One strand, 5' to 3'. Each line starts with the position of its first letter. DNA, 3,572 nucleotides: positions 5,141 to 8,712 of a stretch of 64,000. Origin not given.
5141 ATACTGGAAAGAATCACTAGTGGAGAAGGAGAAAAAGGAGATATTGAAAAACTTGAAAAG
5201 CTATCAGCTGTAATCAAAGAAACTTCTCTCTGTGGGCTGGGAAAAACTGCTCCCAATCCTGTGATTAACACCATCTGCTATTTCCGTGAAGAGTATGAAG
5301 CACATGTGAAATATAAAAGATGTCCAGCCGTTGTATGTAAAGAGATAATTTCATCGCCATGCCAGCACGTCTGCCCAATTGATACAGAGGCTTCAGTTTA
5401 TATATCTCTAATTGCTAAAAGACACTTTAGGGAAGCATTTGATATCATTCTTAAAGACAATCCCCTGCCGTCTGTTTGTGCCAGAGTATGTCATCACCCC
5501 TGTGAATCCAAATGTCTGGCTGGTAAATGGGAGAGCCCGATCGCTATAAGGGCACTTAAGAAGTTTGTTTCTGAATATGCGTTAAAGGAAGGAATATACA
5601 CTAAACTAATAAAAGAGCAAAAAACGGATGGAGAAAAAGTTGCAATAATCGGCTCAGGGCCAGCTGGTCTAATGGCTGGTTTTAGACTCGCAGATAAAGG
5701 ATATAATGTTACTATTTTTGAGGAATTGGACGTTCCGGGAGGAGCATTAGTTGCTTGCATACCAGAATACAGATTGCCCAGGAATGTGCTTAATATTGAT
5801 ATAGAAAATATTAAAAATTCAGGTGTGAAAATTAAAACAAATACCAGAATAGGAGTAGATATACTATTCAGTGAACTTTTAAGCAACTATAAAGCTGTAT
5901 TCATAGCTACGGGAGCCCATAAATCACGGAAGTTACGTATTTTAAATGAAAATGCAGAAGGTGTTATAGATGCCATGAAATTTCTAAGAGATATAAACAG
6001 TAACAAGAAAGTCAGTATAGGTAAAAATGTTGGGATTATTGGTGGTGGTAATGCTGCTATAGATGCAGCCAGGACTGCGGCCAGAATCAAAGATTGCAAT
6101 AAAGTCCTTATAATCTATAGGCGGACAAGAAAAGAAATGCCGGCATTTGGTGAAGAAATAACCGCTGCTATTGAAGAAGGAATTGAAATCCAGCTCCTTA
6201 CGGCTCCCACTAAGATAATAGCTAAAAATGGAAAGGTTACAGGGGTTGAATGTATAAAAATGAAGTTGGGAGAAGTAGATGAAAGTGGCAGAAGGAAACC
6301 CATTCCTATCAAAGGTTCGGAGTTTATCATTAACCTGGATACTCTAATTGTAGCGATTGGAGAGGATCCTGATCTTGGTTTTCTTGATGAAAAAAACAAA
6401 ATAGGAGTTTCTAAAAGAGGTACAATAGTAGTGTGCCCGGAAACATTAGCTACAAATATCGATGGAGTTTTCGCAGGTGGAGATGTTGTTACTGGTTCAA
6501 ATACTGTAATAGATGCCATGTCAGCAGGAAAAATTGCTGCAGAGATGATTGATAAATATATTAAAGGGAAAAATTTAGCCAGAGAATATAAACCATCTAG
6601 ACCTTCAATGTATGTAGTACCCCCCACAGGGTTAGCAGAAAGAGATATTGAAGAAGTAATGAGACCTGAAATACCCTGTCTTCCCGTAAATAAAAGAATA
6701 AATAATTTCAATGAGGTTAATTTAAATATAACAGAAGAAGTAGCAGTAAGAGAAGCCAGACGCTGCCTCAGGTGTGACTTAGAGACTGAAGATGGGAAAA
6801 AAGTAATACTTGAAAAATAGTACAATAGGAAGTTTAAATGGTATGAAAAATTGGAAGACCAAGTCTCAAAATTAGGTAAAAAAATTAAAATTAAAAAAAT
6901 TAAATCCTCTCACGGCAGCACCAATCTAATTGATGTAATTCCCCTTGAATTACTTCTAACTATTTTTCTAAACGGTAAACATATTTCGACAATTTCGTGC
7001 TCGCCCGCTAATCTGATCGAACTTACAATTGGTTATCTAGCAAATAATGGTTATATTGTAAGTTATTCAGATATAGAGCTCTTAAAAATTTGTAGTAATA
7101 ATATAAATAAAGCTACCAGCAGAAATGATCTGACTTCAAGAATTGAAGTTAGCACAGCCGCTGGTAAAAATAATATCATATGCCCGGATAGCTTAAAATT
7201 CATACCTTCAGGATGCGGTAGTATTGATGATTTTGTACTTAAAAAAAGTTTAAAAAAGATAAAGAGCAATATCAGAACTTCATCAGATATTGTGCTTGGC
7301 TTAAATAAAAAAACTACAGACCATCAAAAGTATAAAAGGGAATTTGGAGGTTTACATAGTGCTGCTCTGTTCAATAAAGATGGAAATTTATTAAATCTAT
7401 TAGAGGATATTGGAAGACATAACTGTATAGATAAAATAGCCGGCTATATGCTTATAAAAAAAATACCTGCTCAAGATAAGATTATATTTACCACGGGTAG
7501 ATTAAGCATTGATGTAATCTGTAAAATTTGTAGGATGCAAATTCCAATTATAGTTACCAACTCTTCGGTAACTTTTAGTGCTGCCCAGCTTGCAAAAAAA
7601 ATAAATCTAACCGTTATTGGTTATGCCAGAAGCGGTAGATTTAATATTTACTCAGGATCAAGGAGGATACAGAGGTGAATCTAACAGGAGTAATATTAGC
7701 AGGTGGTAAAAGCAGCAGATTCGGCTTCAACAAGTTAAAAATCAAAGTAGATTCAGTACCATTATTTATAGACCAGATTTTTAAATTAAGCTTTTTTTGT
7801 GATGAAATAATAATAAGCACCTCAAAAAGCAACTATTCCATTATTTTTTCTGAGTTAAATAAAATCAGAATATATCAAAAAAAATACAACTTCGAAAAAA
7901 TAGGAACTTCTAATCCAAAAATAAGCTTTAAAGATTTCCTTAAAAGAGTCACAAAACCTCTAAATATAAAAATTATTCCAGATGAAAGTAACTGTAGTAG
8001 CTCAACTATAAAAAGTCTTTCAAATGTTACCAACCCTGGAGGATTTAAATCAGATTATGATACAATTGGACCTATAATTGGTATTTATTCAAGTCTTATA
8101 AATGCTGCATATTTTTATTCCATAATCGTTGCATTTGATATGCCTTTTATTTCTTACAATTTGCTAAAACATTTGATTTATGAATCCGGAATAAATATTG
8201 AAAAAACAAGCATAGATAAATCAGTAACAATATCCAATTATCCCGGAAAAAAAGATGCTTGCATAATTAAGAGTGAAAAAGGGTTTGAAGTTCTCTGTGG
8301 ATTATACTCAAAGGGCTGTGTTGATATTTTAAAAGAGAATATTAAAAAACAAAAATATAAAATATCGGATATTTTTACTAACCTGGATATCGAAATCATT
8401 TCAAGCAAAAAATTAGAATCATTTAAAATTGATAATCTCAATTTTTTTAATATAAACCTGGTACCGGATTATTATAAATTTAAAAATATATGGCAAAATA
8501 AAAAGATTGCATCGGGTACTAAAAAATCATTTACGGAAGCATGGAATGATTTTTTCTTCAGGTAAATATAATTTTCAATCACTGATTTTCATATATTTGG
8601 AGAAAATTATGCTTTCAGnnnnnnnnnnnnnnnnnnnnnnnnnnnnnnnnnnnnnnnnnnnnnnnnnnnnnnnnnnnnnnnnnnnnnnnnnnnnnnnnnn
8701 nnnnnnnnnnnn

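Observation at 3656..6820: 1054-aa single-polypeptide NuoF::GltD (NfnB/StnB-like) fusion with an extra N-terminal [2Fe-2S] domain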

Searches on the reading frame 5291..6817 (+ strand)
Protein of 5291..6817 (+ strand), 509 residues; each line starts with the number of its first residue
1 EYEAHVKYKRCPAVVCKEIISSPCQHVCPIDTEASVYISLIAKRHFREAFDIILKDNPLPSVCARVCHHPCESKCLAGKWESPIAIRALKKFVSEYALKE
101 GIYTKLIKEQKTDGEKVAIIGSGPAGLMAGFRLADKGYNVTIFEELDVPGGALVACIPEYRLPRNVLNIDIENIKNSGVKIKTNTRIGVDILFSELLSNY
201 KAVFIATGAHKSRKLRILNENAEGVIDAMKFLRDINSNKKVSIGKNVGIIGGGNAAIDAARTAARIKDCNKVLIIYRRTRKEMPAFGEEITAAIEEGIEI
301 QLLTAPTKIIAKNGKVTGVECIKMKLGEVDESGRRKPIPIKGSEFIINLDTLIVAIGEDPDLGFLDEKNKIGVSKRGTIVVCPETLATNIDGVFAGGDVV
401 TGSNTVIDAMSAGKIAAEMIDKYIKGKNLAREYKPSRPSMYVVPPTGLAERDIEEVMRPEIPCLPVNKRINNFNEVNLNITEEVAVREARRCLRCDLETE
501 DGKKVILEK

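Call 40: search_solved_structures(query=window:5291-6817:+, max_evalue=1e-20, show_alignments=5)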
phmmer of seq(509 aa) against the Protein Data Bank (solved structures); distinct sequences matched with E-value up to 1e-20: 12.
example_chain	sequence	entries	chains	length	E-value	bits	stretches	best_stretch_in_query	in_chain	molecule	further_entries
9bov_A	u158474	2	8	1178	1.7e-117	396.4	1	22-496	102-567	Molybdopterin oxidoreductase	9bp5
9n5u_A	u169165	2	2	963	1.4e-108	367.1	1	22-496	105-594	NfnA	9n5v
5jca_L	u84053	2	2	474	7.4e-100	338.3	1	23-425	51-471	NADH-dependent Ferredoxin:NADP Oxidoreductase (NfnI) subunit alpha | NADH-dependent Ferredoxin:NADP Oxidoreductase subunit alpha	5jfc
8oh5_C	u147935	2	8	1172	1.1e-98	334.5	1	22-496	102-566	Formate dehydrogenase-O, major subunit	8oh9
4ylf_B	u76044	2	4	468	9.4e-98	331.4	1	22-427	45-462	Dihydropyrimidine dehydrogenase subunit A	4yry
5vj7_A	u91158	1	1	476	4.6e-82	279.6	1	22-427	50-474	Oxidoreductase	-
6s6s_G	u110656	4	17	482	9.9e-65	222.5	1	22-428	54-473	Glutamate synthase [NADPH] small chain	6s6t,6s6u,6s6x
2vdc_G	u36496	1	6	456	1e-64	222.4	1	21-428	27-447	GLUTAMATE SYNTHASE [NADPH] SMALL CHAIN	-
7mfm_I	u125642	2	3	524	1.4e-46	162.6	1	28-267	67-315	Glutamate synthase (NADPH) small chain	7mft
7m31_A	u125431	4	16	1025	3.8e-42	147.9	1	22-447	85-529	Dihydropyrimidine dehydrogenase [NADP(+)]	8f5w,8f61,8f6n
1h7x_A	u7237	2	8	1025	3.8e-42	147.9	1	22-447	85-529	DIHYDROPYRIMIDINE DEHYDROGENASE | Dihydropyrimidine dehydrogenase [NADP(+)]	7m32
1gt8_A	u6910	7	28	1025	3.8e-42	147.9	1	22-447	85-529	DIHYDROPYRIMIDINE DEHYDROGENASE | Dihydropyrimidine dehydrogenase [NADP(+)]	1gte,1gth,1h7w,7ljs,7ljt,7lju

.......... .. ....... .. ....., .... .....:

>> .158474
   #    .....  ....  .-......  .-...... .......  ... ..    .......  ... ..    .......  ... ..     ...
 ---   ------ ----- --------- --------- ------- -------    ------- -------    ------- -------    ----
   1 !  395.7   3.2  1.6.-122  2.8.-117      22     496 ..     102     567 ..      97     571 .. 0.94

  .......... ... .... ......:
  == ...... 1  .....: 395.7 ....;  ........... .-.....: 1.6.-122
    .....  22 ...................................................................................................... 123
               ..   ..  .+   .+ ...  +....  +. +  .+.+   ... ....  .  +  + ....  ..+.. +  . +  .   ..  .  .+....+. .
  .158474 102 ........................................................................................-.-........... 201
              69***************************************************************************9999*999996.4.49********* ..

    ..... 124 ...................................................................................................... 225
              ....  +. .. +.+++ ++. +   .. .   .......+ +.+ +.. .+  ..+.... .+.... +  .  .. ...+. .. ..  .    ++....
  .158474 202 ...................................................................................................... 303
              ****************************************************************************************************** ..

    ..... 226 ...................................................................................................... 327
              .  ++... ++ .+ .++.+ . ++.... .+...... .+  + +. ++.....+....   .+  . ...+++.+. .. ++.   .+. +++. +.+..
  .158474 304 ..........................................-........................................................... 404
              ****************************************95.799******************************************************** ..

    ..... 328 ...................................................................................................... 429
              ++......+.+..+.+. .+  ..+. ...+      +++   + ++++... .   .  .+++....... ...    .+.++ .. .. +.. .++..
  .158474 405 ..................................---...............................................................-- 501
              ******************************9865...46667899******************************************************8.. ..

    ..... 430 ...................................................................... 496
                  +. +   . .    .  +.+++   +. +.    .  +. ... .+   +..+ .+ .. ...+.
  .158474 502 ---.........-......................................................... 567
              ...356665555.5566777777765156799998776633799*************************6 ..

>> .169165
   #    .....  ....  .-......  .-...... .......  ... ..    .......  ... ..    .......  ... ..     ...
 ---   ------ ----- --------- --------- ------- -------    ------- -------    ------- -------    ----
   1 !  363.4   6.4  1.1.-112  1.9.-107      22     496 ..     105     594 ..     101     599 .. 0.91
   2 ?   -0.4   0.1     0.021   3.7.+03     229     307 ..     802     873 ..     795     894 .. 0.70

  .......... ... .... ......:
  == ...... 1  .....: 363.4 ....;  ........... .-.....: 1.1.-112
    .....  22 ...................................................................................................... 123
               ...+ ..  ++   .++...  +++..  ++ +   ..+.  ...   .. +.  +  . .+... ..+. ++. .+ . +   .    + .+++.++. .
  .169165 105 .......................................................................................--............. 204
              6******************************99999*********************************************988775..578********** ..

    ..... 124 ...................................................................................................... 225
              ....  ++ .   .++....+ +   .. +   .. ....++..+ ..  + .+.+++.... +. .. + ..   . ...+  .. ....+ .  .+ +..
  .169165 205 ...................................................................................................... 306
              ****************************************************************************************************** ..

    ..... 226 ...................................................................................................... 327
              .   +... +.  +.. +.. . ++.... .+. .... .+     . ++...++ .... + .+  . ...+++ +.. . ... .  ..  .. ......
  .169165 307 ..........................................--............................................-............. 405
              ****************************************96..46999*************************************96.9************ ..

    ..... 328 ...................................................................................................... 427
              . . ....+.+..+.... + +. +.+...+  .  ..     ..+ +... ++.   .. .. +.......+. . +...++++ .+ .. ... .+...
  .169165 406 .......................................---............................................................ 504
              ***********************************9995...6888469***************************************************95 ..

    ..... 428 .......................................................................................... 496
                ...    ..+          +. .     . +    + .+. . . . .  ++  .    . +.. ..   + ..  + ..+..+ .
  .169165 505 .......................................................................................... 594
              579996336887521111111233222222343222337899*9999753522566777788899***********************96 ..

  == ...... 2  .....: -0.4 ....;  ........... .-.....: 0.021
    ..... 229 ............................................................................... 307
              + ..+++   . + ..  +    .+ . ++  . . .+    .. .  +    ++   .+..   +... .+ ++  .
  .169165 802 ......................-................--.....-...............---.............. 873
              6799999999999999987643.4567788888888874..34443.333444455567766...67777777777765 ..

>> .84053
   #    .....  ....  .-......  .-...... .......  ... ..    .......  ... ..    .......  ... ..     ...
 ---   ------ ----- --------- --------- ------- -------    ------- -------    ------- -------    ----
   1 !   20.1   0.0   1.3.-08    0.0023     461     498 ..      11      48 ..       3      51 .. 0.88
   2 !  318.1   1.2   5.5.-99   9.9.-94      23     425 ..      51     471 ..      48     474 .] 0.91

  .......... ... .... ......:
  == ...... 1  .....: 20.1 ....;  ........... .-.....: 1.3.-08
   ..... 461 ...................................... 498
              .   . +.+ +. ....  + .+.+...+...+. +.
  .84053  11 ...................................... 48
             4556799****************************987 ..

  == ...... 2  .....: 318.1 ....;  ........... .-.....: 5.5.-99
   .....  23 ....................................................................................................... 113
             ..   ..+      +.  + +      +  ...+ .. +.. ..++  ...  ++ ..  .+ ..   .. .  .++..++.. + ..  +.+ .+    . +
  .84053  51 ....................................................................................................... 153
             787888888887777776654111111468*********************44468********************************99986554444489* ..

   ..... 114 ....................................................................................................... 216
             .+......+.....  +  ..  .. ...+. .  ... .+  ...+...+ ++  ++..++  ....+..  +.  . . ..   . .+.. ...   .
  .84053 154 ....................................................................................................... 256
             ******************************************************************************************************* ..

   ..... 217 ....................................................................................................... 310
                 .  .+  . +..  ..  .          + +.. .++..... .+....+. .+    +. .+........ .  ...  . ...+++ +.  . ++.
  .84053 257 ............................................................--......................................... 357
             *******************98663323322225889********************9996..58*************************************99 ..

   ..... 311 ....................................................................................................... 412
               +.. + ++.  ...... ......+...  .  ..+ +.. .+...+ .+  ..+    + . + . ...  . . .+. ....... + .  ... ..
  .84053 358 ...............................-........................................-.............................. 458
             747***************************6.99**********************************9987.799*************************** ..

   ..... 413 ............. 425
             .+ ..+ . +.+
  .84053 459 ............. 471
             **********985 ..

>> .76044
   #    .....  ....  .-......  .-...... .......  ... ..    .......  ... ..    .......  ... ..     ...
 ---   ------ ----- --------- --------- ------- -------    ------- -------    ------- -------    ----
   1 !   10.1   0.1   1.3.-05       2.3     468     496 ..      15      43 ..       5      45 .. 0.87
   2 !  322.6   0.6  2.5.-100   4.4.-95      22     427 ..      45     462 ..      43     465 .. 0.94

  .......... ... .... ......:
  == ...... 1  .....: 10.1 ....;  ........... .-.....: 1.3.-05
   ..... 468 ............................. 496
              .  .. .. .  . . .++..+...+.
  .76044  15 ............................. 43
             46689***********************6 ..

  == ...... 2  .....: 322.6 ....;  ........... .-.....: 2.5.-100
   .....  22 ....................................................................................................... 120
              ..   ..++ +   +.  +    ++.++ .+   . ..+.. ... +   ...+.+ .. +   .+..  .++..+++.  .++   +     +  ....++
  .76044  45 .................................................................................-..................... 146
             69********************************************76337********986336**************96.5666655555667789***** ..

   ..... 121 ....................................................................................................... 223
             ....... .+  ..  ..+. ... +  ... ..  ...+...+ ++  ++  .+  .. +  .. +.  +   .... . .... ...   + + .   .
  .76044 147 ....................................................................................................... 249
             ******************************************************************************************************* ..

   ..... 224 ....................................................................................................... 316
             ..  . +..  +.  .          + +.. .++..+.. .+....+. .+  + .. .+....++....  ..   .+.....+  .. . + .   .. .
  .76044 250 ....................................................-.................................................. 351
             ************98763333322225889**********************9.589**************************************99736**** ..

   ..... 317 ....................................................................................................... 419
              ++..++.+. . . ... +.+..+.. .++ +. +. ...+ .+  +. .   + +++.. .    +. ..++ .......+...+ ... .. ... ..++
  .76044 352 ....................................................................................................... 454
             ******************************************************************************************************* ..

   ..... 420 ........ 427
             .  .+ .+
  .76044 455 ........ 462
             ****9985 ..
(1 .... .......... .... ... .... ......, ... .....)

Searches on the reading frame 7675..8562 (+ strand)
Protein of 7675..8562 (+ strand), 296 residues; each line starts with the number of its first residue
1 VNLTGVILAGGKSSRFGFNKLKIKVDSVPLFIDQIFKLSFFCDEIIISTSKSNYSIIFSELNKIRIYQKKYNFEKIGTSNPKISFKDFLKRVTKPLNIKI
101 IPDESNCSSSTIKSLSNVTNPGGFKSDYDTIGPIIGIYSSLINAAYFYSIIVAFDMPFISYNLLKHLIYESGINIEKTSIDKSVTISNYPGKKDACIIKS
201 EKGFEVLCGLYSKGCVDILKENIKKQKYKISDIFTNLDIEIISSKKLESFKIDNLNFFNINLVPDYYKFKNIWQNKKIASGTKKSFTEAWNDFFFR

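Call 5: search_protein_families(library=pfam, proteins=[window:7675-8562:+], max_evalue=0.01)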
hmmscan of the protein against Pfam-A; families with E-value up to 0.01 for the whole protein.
window:7675-8562:+ (296 aa): 1 family
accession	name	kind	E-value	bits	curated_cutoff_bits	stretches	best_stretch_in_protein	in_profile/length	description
PF12804.13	NTP_transf_3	-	3e-14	53.9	27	2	5-54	1-51/160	MobA-like NTP transferase domain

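Call 6: search_protein_families(library=ncbifam, proteins=[window:7675-8562:+], max_evalue=0.001)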
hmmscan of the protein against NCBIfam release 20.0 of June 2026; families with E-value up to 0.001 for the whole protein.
window:7675-8562:+ (296 aa): 8 families
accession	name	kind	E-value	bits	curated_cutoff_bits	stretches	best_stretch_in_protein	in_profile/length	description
NF001457.0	PRK00317.1-3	equivalog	6.7e-22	78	164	2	127-266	69-190/200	molybdenum cofactor guanylyltransferase MobA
NF001837.0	PRK00560.1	equivalog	1.1e-15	57.9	182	2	127-273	72-191/196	molybdenum cofactor guanylyltransferase MobA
NF011056.0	PRK14489.1-1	equivalog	1.8e-15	56.9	379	2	131-270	73-193/363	bifunctional molybdenum cofactor guanylyltransferase MobA/molybdopterin-guanine dinucleotide biosynthesis adaptor protein MobB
NF002741.0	PRK02726.1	equivalog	1.9e-11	44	179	2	2-58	7-64/200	molybdenum cofactor guanylyltransferase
TIGR02665.1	molyb_mobA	equivalog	1.5e-10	41.4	151.85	1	4-53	2-52/186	molybdenum cofactor guanylyltransferase MobA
NF011059.0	PRK14490.1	equivalog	9.9e-07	28.2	354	0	2-51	180-229/374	bifunctional molybdenum cofactor guanylyltransferase MobA/molybdopterin-guanine dinucleotide biosynthesis adaptor protein MobB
NF011070.0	PRK14500.1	equivalog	7.9e-06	25.3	606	0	129-270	234-352/358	putative bifunctional molybdopterin-guanine dinucleotide biosynthesis protein MoaC/MobA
TIGR03310.1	matur_MocA_YgfJ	equivalog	0.00031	20.7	186.45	0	5-55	2-53/188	molybdenum cofactor cytidylyltransferase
